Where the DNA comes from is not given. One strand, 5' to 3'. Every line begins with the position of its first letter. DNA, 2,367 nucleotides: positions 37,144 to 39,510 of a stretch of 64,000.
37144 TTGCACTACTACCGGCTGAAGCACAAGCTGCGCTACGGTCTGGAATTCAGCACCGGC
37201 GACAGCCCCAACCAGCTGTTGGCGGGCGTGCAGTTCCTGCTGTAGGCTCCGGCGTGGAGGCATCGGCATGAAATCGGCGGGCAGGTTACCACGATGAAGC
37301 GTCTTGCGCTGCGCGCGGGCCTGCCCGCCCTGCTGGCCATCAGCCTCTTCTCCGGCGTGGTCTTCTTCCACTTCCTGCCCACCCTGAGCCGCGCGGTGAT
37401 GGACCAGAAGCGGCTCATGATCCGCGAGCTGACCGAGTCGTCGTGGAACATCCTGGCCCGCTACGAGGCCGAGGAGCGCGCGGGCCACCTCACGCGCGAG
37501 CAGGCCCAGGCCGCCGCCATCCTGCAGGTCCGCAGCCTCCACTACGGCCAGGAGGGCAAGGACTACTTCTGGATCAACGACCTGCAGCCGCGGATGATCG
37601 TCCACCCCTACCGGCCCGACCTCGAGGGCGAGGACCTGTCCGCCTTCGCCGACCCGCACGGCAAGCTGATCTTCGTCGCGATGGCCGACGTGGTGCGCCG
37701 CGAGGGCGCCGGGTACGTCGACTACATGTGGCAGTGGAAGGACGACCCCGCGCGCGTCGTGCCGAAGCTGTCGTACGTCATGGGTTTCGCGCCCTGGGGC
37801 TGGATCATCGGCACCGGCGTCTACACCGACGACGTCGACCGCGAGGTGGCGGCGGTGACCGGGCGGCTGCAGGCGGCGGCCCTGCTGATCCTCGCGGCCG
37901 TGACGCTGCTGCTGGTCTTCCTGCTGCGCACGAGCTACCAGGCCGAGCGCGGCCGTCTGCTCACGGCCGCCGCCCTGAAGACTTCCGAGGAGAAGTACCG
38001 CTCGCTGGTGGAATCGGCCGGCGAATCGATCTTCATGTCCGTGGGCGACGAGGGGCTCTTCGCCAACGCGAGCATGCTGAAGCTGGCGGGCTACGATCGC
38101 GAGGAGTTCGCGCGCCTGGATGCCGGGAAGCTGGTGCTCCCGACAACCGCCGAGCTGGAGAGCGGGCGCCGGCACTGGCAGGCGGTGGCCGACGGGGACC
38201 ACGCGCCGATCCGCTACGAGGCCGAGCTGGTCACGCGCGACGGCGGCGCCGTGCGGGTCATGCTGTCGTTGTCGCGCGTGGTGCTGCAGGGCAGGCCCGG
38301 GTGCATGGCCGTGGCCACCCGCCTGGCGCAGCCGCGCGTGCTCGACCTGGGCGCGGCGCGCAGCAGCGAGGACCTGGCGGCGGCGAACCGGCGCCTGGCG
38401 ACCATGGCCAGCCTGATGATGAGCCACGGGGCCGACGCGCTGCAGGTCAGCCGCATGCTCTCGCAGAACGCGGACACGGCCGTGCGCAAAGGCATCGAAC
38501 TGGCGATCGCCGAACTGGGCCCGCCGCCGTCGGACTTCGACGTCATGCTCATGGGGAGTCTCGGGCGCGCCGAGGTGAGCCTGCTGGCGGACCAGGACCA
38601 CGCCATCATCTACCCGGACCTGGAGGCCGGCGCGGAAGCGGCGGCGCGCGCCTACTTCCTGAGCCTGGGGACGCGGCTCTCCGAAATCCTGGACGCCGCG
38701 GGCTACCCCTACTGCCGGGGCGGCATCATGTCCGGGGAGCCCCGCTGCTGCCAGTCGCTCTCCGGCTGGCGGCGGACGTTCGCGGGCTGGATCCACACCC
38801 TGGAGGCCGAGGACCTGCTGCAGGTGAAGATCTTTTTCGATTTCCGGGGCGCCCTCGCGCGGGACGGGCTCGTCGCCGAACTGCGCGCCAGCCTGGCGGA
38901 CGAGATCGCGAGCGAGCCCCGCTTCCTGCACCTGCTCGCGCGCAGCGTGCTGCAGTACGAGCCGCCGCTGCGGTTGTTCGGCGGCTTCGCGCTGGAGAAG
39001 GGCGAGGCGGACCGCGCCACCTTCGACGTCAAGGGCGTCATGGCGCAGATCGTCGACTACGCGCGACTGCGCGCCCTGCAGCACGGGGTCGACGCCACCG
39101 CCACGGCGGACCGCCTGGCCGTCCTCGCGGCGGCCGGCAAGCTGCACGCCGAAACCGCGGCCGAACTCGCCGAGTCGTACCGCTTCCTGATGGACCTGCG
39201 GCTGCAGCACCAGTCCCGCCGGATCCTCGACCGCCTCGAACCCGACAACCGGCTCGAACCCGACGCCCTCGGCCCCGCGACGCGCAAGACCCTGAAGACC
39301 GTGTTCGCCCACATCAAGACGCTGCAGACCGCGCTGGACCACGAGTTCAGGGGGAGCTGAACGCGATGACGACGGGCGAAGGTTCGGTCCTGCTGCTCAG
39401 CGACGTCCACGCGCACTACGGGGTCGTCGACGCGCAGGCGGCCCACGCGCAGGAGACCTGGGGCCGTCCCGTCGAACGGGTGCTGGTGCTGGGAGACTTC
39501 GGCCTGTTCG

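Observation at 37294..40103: Candidate undescribed carboxylate-responsive nucleotidylation switch: sCache_2-PAS-DUF294 nucleotidyltransferase sensor plus metallophosphoesterase in the DUF485-actP operon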

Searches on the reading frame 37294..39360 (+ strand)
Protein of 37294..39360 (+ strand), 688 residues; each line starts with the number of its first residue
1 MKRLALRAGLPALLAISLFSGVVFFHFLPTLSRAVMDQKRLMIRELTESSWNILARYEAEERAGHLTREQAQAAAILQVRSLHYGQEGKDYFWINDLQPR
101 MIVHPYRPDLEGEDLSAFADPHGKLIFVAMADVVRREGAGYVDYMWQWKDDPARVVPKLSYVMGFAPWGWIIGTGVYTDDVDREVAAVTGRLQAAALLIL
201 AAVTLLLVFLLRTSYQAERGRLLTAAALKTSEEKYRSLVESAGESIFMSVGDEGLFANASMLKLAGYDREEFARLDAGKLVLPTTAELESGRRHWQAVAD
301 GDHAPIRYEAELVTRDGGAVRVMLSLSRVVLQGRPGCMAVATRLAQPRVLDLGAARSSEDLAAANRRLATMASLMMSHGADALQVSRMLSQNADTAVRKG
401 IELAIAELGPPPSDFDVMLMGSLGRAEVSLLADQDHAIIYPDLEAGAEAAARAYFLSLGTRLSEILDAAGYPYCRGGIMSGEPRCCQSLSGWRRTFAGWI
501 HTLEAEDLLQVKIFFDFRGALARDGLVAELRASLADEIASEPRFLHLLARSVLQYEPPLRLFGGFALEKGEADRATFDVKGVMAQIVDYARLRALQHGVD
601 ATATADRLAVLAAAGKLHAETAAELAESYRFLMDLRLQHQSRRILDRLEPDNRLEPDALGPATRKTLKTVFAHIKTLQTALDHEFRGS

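Call 10: search_protein_families(library=pfam, proteins=[window:37294-39360:+], max_evalue=0.01)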
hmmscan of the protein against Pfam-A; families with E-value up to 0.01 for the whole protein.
window:37294-39360:+ (688 aa): 10 families
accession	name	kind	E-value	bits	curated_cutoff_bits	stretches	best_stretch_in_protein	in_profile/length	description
PF17200.10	sCache_2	-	8.9e-39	133.3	25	1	36-187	2-151/155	Single Cache domain 2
PF03445.19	DUF294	-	8.9e-38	129.7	21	1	367-504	2-136/138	Putative nucleotidyltransferase DUF294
PF10335.14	DUF294_C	-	2.3e-37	128.5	22.5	1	542-685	1-145/145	Putative nucleotidyltransferase substrate binding domain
PF08269.17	dCache_2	-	1.1e-31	110.6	26.5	1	42-186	49-191/298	Cache domain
PF17201.10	Cache_3-Cache_2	-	5.1e-07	29.7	27.7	1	78-188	194-296/299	Cache 3/Cache 2 fusion domain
PF13426.13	PAS_9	-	0.00012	22.8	27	1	245-338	3-93/103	PAS domain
PF03710.21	GlnE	-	0.00099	19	24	1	367-469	71-188/252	Glutamate-ammonia ligase adenylyltransferase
PF08447.18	PAS_3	-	0.0021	18.8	25.6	1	255-322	2-68/89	PAS fold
PF08335.16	GlnD_UR_UTase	-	0.0023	18.4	21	1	589-653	47-101/141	GlnD PII-uridylyltransferase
PF13188.13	PAS_8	-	0.0033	17.7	21.8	1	233-278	1-44/65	PAS domain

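Call 11: search_protein_families(library=ncbifam, proteins=[window:37294-39360:+], max_evalue=0.01)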
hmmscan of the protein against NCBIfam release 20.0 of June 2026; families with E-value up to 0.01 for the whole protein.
window:37294-39360:+ (688 aa): 5 families
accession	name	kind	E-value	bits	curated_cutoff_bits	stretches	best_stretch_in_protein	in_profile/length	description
NF052443.1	SensHisKinMctS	equivalog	8.6e-23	80.4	700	1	30-206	40-212/457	two-component system sensor histidine kinase MctS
NF058645.1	MCPCtpMPsAe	equivalog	4.9e-16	58.6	900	1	35-208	45-216/558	methyl-accepting chemotaxis protein CtpM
TIGR00229.1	sensory_box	domain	1.1e-08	35.2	22.9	1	230-341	2-113/126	PAS domain S-box protein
NF047874.1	MASE3_PAS_HK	subfamily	2.1e-05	23.5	560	1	225-342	257-373/655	MASE3 domain-containing sensor histidine kinase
NF008292.0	PRK11072.1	equivalog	0.0093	14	487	0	368-468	99-213/946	bifunctional [glutamate--ammonia ligase]-adenylyl-L-tyrosine phosphorylase/[glutamate--ammonia-ligase] adenylyltransferase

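Call 12: find_homologous_proteins(query=window:37294-39360:+, max_evalue=1e-10)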
Query window:37294-39360:+ (688 aa): 1975 proteins with E <= 1e-10 among 8000 candidates; the best 120 are listed.
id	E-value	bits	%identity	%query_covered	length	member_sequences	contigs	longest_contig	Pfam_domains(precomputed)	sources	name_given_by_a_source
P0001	0.0e+0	1513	100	100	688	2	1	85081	PF17201.11,PF10335.15,PF03445.20,PF08269.18,PF17200.11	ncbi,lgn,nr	ncbi:MAG: cache domain-containing protein [Candidatus Latescibacteria bacterium]|nr:cache domain-con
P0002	0.0e+0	1381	91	100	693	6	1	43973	PF17201.11,PF10335.15,PF03445.20,PF08269.18,PF17200.11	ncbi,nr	ncbi:MAG: putative nucleotidyltransferase substrate binding domain-containing protein [bacterium]|nr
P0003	0.0e+0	1377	91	100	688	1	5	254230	PF17201.11,PF10335.15,PF03445.20,PF08269.18,PF17200.11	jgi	jgi:PAS domain S-box-containing protein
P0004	0.0e+0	1349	89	100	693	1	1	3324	PF17201.11,PF10335.15,PF03445.20,PF08269.18,PF17200.11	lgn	-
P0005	0.0e+0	1339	88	100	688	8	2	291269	PF17201.11,PF10335.15,PF03445.20,PF08269.18,PF17200.11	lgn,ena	-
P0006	0.0e+0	1318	87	100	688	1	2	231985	PF13426.14,PF17201.11,PF10335.15,PF03445.20,PF08269.18,PF17200.11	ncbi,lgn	-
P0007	0.0e+0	1170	77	100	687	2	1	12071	PF13426.14,PF17201.11,PF10335.15,PF03445.20,PF08269.18,PF17200.11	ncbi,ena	-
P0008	0.0e+0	1157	76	100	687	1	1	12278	PF13426.14,PF17201.11,PF10335.15,PF03445.20,PF08269.18,PF17200.11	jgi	jgi:PAS domain S-box-containing protein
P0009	0.0e+0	1156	76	100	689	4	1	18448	PF13426.14,PF17201.11,PF10335.15,PF03445.20,PF08269.18,PF17200.11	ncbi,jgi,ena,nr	ncbi:cache domain-containing protein [bacterium]|nr:cache domain-containing protein [bacterium]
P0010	0.0e+0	1152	76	100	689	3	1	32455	PF13426.14,PF17201.11,PF10335.15,PF03445.20,PF08269.18,PF17200.11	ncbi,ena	-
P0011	0.0e+0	1146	75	100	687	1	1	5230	PF13426.14,PF17201.11,PF10335.15,PF03445.20,PF08269.18,PF17200.11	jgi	jgi:PAS domain S-box-containing protein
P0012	0.0e+0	1139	75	100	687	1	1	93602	PF13426.14,PF17201.11,PF10335.15,PF03445.20,PF08269.18,PF17200.11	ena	-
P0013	0.0e+0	1139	76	100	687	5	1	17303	PF17201.11,PF10335.15,PF03445.20,PF08269.18,PF17200.11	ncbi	ncbi:MAG: cache domain-containing protein [Candidatus Krumholzibacteriia bacterium]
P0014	0.0e+0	1130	74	100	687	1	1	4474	PF13426.14,PF17201.11,PF10335.15,PF03445.20,PF08269.18,PF17200.11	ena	-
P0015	0.0e+0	1129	74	100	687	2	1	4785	PF17201.11,PF10335.15,PF03445.20,PF08269.18,PF17200.11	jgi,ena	-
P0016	0.0e+0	1124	74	100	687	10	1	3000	PF13426.14,PF17201.11,PF10335.15,PF03445.20,PF08269.18,PF17200.11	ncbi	-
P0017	0.0e+0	1122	75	100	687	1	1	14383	PF13426.14,PF17201.11,PF10335.15,PF03445.20,PF08269.18,PF17200.11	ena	-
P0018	0.0e+0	1120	75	100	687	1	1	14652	PF13426.14,PF17201.11,PF10335.15,PF03445.20,PF08269.18,PF17200.11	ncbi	-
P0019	0.0e+0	1112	74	100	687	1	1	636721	PF17201.11,PF10335.15,PF03445.20,PF08269.18,PF17200.11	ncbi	ncbi:MAG: cache domain-containing protein [Candidatus Krumholzibacteriia bacterium]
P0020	0.0e+0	1111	74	100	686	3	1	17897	PF17201.11,PF10335.15,PF03445.20,PF08269.18,PF17200.11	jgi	-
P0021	0.0e+0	1106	72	100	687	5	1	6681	PF17201.11,PF10335.15,PF03445.20,PF08269.18,PF17200.11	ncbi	-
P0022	0.0e+0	1106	72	100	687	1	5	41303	PF13426.14,PF17201.11,PF10335.15,PF03445.20,PF08269.18,PF17200.11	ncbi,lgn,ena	-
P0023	0.0e+0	1103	73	100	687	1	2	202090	PF17201.11,PF10335.15,PF03710.22,PF03445.20,PF08269.18,PF17200.11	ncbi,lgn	-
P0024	0.0e+0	1101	73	100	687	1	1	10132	PF13426.14,PF17201.11,PF10335.15,PF03445.20,PF08269.18,PF00989.32,PF17200.11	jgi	jgi:PAS domain S-box-containing protein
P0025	0.0e+0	1092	73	100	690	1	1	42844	PF17201.11,PF10335.15,PF03445.20,PF08269.18,PF17200.11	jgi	-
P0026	0.0e+0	1092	72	100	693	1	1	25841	PF17201.11,PF10335.15,PF03445.20,PF08269.18,PF17200.11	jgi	jgi:PAS domain S-box-containing protein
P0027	0.0e+0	1091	72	100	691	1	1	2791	PF17201.11,PF10335.15,PF03710.22,PF03445.20,PF08269.18,PF17200.11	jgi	jgi:PAS domain S-box-containing protein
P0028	0.0e+0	1090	72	100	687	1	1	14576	PF13426.14,PF17201.11,PF10335.15,PF03445.20,PF08269.18,PF17200.11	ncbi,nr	ncbi:PAS domain S-box protein [bacterium]|nr:PAS domain S-box protein [bacterium]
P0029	0.0e+0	1081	72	100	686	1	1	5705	PF17201.11,PF10335.15,PF03445.20,PF08269.18,PF17200.11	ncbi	-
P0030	0.0e+0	1079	72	100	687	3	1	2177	PF13426.14,PF17201.11,PF10335.15,PF03445.20,PF08269.18,PF17200.11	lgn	-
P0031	0.0e+0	1076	72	100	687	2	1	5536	PF17201.11,PF10335.15,PF03445.20,PF08269.18,PF17200.11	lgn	-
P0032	0.0e+0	1076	73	100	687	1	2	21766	PF17201.11,PF10335.15,PF03445.20,PF08269.18,PF17200.11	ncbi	-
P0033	0.0e+0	1073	71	100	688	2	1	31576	PF17201.11,PF10335.15,PF03445.20,PF08269.18,PF00989.32,PF17200.11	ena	-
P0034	0.0e+0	1068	70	100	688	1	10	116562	PF17201.11,PF10335.15,PF03445.20,PF08269.18,PF17200.11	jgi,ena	jgi:PAS domain S-box-containing protein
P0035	0.0e+0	1060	70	100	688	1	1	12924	PF17201.11,PF10335.15,PF03445.20,PF08269.18,PF17200.11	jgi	jgi:CBS domain-containing protein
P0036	0.0e+0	1059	71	100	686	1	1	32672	PF17201.11,PF10335.15,PF03445.20,PF08269.18,PF17200.11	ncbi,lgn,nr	ncbi:MAG: cache domain-containing protein [Polyangiaceae bacterium]|nr:cache domain-containing prote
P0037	0.0e+0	1056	70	100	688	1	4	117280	PF13426.14,PF17201.11,PF10335.15,PF03445.20,PF08269.18,PF00989.32,PF17200.11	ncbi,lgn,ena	-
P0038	0.0e+0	1055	70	100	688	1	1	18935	PF17201.11,PF10335.15,PF03445.20,PF08269.18,PF17200.11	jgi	jgi:CBS domain-containing protein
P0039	0.0e+0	1052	70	100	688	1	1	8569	PF17201.11,PF10335.15,PF03445.20,PF08269.18,PF17200.11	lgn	-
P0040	0.0e+0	1051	70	100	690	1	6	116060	PF17201.11,PF10335.15,PF03445.20,PF08269.18,PF17200.11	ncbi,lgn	-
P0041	0.0e+0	1044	69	100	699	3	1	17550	PF17201.11,PF10335.15,PF03445.20,PF08269.18,PF17200.11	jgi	jgi:CBS domain-containing protein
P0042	0.0e+0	1039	69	99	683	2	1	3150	PF13426.14,PF17201.11,PF10335.15,PF03445.20,PF08269.18,PF00989.32,PF17200.11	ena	-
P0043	0.0e+0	1033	68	100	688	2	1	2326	PF17201.11,PF10335.15,PF03445.20,PF08269.18,PF17200.11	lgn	-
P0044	0.0e+0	1017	67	100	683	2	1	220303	PF08447.19,PF13426.14,PF17201.11,PF10335.15,PF03445.20,PF08269.18,PF17200.11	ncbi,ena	-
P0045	4.9e-298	1008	66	100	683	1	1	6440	PF08447.19,PF13426.14,PF17201.11,PF10335.15,PF03445.20,PF08269.18,PF17200.11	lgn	-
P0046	9.8e-297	1004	68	100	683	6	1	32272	PF08447.19,PF13426.14,PF17201.11,PF10335.15,PF03445.20,PF08269.18,PF17200.11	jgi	jgi:PAS domain S-box-containing protein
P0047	1.0e-296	1004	67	100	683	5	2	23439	PF08447.19,PF13426.14,PF13188.14,PF17201.11,PF10335.15,PF03445.20,PF08269.18,PF17200.11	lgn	-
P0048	6.0e-295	998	67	100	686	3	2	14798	PF13426.14,PF17201.11,PF10335.15,PF03445.20,PF08269.18,PF00989.32,PF17200.11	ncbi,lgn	-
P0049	2.0e-293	993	67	100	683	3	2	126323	PF13426.14,PF13188.14,PF17201.11,PF10335.15,PF03445.20,PF08269.18,PF17200.11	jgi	jgi:CBS domain-containing protein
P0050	7.1e-283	958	64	100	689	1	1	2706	PF17201.11,PF10335.15,PF03445.20,PF08269.18,PF17200.11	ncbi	-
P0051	9.5e-282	954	66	95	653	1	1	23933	PF17201.11,PF10335.15,PF03445.20,PF08269.18,PF17200.11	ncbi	-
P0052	8.8e-281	951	64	100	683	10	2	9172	PF17201.11,PF10335.15,PF03445.20,PF08269.18,PF17200.11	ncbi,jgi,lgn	jgi:PAS domain S-box-containing protein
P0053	1.8e-279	947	65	100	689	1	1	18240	PF17201.11,PF10335.15,PF03445.20,PF08269.18,PF17200.11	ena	-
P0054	2.0e-278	943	62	100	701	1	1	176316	PF13426.14,PF17201.11,PF10335.15,PF03445.20,PF08269.18,PF17200.11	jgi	jgi:CBS domain-containing protein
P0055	5.6e-278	942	62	100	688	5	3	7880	PF08447.19,PF17201.11,PF10335.15,PF03445.20,PF08269.18,PF17200.11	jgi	-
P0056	1.1e-277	941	63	100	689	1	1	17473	PF17201.11,PF10335.15,PF03445.20,PF08269.18,PF17200.11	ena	-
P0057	2.3e-277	940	63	100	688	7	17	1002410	PF17201.11,PF10335.15,PF03445.20,PF08269.18,PF17200.11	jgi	jgi:CBS domain-containing protein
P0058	1.9e-276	937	63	100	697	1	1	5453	PF17201.11,PF10335.15,PF03445.20,PF08269.18,PF17200.11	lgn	-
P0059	2.7e-276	936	64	100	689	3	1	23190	PF17201.11,PF10335.15,PF03445.20,PF08269.18,PF17200.11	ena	-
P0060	4.8e-276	935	62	100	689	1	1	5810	PF17201.11,PF10335.15,PF03445.20,PF08269.18,PF17200.11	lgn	-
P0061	5.5e-276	935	62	100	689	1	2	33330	PF17201.11,PF10335.15,PF03445.20,PF08269.18,PF17200.11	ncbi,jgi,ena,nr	ncbi:hypothetical protein DRQ50_06550 [bacterium]|nr:MAG: hypothetical protein DRQ50_06550 [bacteriu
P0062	1.8e-274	930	63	100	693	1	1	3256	PF13426.14,PF17201.11,PF10335.15,PF03445.20,PF08269.18,PF17200.11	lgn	-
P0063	2.5e-274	930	64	100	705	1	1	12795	PF13426.14,PF13188.14,PF17201.11,PF10335.15,PF03710.22,PF03445.20,PF08269.18,PF17200.11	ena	-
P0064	1.2e-273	928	63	100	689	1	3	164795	PF08447.19,PF13426.14,PF17201.11,PF10335.15,PF03445.20,PF08269.18,PF00989.32,PF17200.11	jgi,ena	-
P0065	1.0e-272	924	62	100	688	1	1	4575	PF17201.11,PF10335.15,PF03445.20,PF08269.18,PF17200.11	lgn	-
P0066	6.8e-272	922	63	100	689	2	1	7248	PF13426.14,PF17201.11,PF10335.15,PF03445.20,PF08269.18,PF17200.11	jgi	-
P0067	1.8e-270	917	63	100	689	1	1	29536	PF17201.11,PF10335.15,PF03445.20,PF08269.18,PF17200.11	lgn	-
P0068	1.9e-270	917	61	100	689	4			PF13426.14,PF17201.11,PF10335.15,PF03445.20,PF08269.18,PF17200.11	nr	nr:cache domain-containing protein [Candidatus Krumholzibacteria bacterium]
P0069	2.3e-270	917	61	100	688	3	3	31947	PF13426.14,PF17201.11,PF10335.15,PF03445.20,PF08269.18,PF17200.11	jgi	-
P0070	2.4e-270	917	63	100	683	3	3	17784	PF13426.14,PF17201.11,PF10335.15,PF03445.20,PF08269.18,PF17200.11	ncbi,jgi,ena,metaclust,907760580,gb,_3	metaclust:\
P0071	3.4e-270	916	59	100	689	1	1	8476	PF13426.14,PF17201.11,PF10335.15,PF03445.20,PF08269.18,PF17200.11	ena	-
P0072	7.5e-270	915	62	100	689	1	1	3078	PF17201.11,PF10335.15,PF03445.20,PF08269.18,PF17200.11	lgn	-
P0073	1.5e-269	914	60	100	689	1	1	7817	PF13426.14,PF17201.11,PF10335.15,PF03445.20,PF08269.18,PF17200.11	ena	-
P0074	8.6e-269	911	59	100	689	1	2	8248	PF17201.11,PF10335.15,PF03445.20,PF08269.18,PF17200.11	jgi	-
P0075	1.3e-268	911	59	100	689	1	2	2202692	PF13426.14,PF17201.11,PF10335.15,PF03445.20,PF08269.18,PF17200.11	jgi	jgi:CBS domain-containing protein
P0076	3.7e-268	909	59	99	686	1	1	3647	PF17201.11,PF10335.15,PF03445.20,PF08269.18,PF17200.11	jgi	jgi:CBS domain-containing protein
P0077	4.1e-268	909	60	100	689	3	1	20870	PF13426.14,PF17201.11,PF10335.15,PF03445.20,PF08269.18,PF17200.11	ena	-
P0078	1.0e-267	908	62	100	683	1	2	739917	PF13426.14,PF17201.11,PF10335.15,PF03445.20,PF08269.18,PF17200.11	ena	-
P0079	1.0e-267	908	62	100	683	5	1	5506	PF13426.14,PF17201.11,PF10335.15,PF03445.20,PF08269.18,PF17200.11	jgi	-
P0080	3.8e-267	906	60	100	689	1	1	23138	PF17201.11,PF10335.15,PF03445.20,PF08269.18,PF17200.11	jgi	-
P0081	7.0e-267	905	61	100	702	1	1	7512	PF17201.11,PF10335.15,PF03445.20,PF08269.18,PF17200.11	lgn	-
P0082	1.2e-266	904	63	100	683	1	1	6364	PF13426.14,PF17201.11,PF10335.15,PF03445.20,PF08269.18,PF17200.11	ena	-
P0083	2.3e-266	903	61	100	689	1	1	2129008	PF08447.19,PF13426.14,PF17201.11,PF10335.15,PF03445.20,PF08269.18,PF17200.11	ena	-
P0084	1.2e-265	901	60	100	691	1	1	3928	PF17201.11,PF10335.15,PF03445.20,PF08269.18,PF17200.11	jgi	-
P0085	1.3e-265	901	60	100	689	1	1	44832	PF17201.11,PF10335.15,PF03445.20,PF08269.18,PF17200.11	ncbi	-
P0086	2.8e-265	900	60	100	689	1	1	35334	PF17201.11,PF10335.15,PF03445.20,PF08269.18,PF17200.11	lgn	-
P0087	7.9e-265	898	60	100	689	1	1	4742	PF13426.14,PF17201.11,PF10335.15,PF03445.20,PF08269.18,PF17200.11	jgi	-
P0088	1.0e-264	898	61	100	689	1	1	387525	PF08447.19,PF13426.14,PF13188.14,PF17201.11,PF10335.15,PF03445.20,PF08269.18,PF00989.32,PF17200.11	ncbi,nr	ncbi:MAG: PAS domain S-box protein [bacterium]|nr:PAS domain S-box protein [bacterium]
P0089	2.5e-264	897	62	100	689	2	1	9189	PF13426.14,PF17201.11,PF10335.15,PF03445.20,PF08269.18,PF17200.11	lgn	-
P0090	2.9e-264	897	61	100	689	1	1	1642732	PF08447.19,PF13426.14,PF13188.14,PF17201.11,PF10335.15,PF03445.20,PF08269.18,PF00989.32,PF17200.11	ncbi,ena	-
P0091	3.6e-264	896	61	100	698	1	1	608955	PF13426.14,PF17201.11,PF10335.15,PF03445.20,PF08269.18,PF17200.11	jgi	jgi:CBS domain-containing protein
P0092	6.2e-264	895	61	100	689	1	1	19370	PF08447.19,PF13426.14,PF13188.14,PF17201.11,PF10335.15,PF03445.20,PF08269.18,PF00989.32,PF17200.11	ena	-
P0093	1.0e-263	895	60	100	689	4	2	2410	PF17201.11,PF10335.15,PF03445.20,PF08269.18,PF17200.11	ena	-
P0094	2.9e-263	893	62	100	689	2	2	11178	PF17201.11,PF10335.15,PF03445.20,PF08269.18,PF17200.11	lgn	-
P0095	3.1e-263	893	61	100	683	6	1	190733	PF13426.14,PF17201.11,PF10335.15,PF03445.20,PF08269.18,PF17200.11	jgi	jgi:PAS domain S-box-containing protein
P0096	3.9e-263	893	59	100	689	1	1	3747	PF13426.14,PF17201.11,PF10335.15,PF03445.20,PF08269.18,PF17200.11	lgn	-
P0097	5.3e-263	892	59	100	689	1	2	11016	PF17201.11,PF10335.15,PF03445.20,PF08269.18,PF17200.11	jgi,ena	jgi:CBS domain-containing protein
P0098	2.9e-262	890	59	100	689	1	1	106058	PF13426.14,PF17201.11,PF10335.15,PF03445.20,PF08269.18,PF17200.11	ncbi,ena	-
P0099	1.7e-260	884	60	100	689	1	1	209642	PF17201.11,PF10335.15,PF03445.20,PF08269.18,PF17200.11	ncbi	-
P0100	9.3e-260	882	59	100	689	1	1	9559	PF17201.11,PF10335.15,PF03445.20,PF08269.18,PF17200.11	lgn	-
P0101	1.7e-259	881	58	100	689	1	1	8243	PF17201.11,PF10335.15,PF03445.20,PF08269.18,PF17200.11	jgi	-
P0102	2.2e-258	877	60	100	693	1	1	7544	PF13426.14,PF13188.14,PF17201.11,PF10335.15,PF03445.20,PF08269.18,PF17200.11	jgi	jgi:CBS domain-containing protein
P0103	2.0e-257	874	60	100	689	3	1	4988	PF13426.14,PF17201.11,PF10335.15,PF03445.20,PF08269.18,PF17200.11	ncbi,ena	-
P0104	4.3e-256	870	56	100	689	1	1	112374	PF17201.11,PF10335.15,PF03445.20,PF08269.18,PF17200.11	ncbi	-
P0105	5.5e-256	869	60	100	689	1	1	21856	PF13426.14,PF17201.11,PF10335.15,PF03445.20,PF08269.18,PF17200.11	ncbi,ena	-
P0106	6.5e-256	869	57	100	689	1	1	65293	PF17201.11,PF10335.15,PF03445.20,PF08269.18,PF17200.11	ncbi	-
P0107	6.5e-256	869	61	100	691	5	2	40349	PF17201.11,PF10335.15,PF03445.20,PF08269.18,PF17200.11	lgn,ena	-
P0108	6.1e-252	856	60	100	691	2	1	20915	PF17201.11,PF10335.15,PF03445.20,PF08269.18,PF17200.11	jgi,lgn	-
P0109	1.1e-248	845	59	100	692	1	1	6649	PF17201.11,PF10335.15,PF03445.20,PF08269.18,PF17200.11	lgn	-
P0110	3.0e-248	844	60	100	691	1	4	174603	PF17201.11,PF10335.15,PF03445.20,PF08269.18,PF17200.11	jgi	jgi:PAS domain S-box-containing protein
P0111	6.6e-247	839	58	100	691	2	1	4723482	PF17201.11,PF10335.15,PF03445.20,PF08269.18,PF17200.11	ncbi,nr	ncbi:MAG: cache domain-containing protein [bacterium]|nr:cache domain-containing protein [bacterium]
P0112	2.1e-244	831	58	100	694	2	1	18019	PF17201.11,PF10335.15,PF03445.20,PF08269.18,PF17200.11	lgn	-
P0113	2.5e-244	831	60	100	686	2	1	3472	PF17201.11,PF10335.15,PF03445.20,PF08269.18,PF17200.11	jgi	-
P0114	8.9e-243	826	59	100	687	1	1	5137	PF17201.11,PF10335.15,PF03445.20,PF08269.18,PF17200.11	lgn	-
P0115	1.2e-242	825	58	100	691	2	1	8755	PF17201.11,PF10335.15,PF03445.20,PF08269.18,PF17200.11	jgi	-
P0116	1.2e-237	809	54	100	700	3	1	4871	PF17201.11,PF10335.15,PF03445.20,PF08269.18,PF17200.11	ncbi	-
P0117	1.2e-232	792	70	77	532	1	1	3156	PF13426.14,PF10335.15,PF03445.20,PF08269.18,PF17200.11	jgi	jgi:PAS domain S-box-containing protein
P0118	9.2e-204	697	68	68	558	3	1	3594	PF13426.14,PF13188.14,PF17201.11,PF03445.20,PF08269.18,PF00989.32,PF17200.11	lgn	-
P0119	8.6e-198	677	57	79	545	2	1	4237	PF10335.15,PF03445.20,PF08269.18,PF17200.11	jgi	-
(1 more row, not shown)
